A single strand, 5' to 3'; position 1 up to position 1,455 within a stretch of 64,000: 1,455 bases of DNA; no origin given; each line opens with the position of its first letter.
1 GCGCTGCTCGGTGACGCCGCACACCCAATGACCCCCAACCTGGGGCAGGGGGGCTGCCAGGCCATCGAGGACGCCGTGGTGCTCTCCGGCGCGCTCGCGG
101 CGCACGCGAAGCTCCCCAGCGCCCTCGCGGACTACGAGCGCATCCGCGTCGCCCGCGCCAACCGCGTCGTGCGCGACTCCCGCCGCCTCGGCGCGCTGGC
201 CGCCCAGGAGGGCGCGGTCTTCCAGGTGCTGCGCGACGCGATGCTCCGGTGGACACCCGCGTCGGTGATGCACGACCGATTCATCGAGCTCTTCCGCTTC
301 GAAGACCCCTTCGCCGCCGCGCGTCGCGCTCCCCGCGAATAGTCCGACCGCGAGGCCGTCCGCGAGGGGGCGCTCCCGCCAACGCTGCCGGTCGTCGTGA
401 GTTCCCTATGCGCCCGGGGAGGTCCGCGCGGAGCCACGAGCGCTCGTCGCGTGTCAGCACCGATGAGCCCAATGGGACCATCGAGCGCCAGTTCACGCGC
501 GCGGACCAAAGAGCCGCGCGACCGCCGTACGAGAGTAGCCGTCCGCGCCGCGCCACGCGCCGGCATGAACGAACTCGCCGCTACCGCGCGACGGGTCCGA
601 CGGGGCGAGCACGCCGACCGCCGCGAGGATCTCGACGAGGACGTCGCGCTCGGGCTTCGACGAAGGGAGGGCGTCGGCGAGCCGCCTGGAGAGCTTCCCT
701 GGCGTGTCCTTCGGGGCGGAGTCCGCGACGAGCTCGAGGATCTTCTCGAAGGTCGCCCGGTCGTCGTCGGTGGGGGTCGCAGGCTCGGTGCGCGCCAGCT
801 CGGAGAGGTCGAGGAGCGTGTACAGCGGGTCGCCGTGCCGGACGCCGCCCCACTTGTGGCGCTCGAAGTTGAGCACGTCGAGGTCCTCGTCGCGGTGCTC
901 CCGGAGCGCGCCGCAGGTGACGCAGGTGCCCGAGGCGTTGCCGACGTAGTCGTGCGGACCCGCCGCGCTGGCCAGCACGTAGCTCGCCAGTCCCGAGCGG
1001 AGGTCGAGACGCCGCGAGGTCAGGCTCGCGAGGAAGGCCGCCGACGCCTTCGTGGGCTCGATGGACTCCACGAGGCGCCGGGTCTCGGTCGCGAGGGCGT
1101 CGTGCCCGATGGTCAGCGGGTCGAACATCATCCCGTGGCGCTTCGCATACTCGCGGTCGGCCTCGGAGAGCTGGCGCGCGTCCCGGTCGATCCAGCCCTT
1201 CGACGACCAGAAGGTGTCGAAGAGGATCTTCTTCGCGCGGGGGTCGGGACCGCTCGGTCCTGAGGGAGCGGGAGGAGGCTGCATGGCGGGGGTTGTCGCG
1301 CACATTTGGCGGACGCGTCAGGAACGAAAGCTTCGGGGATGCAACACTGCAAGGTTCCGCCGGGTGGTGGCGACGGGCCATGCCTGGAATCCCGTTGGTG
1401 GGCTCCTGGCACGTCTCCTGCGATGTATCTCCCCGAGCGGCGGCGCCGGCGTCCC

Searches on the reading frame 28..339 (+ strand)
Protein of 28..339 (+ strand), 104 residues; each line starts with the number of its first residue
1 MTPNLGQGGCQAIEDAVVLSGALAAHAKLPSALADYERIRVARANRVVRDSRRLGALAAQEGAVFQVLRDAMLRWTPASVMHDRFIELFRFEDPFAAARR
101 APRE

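Call 58: search_protein_families(library=pfam, proteins=[window:28-339:+], max_evalue=0.01)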
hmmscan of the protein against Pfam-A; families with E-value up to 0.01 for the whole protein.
window:28-339:+ (104 aa): 1 family
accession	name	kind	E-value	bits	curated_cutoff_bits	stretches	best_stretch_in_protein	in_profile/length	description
PF01494.25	FAD_binding_3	-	0.0035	17.1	22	1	1-50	296-348/349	FAD binding domain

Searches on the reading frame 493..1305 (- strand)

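Call 3: search_protein_families(library=pfam, proteins=[window:493-1305:-], max_evalue=1)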
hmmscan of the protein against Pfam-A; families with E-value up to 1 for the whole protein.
window:493-1305:- (270 aa): 1 family
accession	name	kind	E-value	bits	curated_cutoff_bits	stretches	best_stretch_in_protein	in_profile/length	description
PF12872.13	OST-HTH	-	0.23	11.8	23.8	1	45-70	22-47/71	OST-HTH/LOTUS domain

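Call 4: search_protein_families(library=padloc, proteins=[window:493-1305:-], max_evalue=1)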
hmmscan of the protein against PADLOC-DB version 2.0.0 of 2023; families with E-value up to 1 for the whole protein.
window:493-1305:- (270 aa): 0 families

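Call 5: search_protein_families(library=ncbifam, proteins=[window:493-1305:-], max_evalue=1)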
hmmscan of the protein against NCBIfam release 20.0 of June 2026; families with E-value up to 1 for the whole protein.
window:493-1305:- (270 aa): 0 families

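Call 57: search_protein_families(library=phrogs, proteins=[window:493-1305:-], max_evalue=0.1)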
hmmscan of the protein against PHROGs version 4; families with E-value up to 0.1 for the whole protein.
window:493-1305:- (270 aa): 0 families
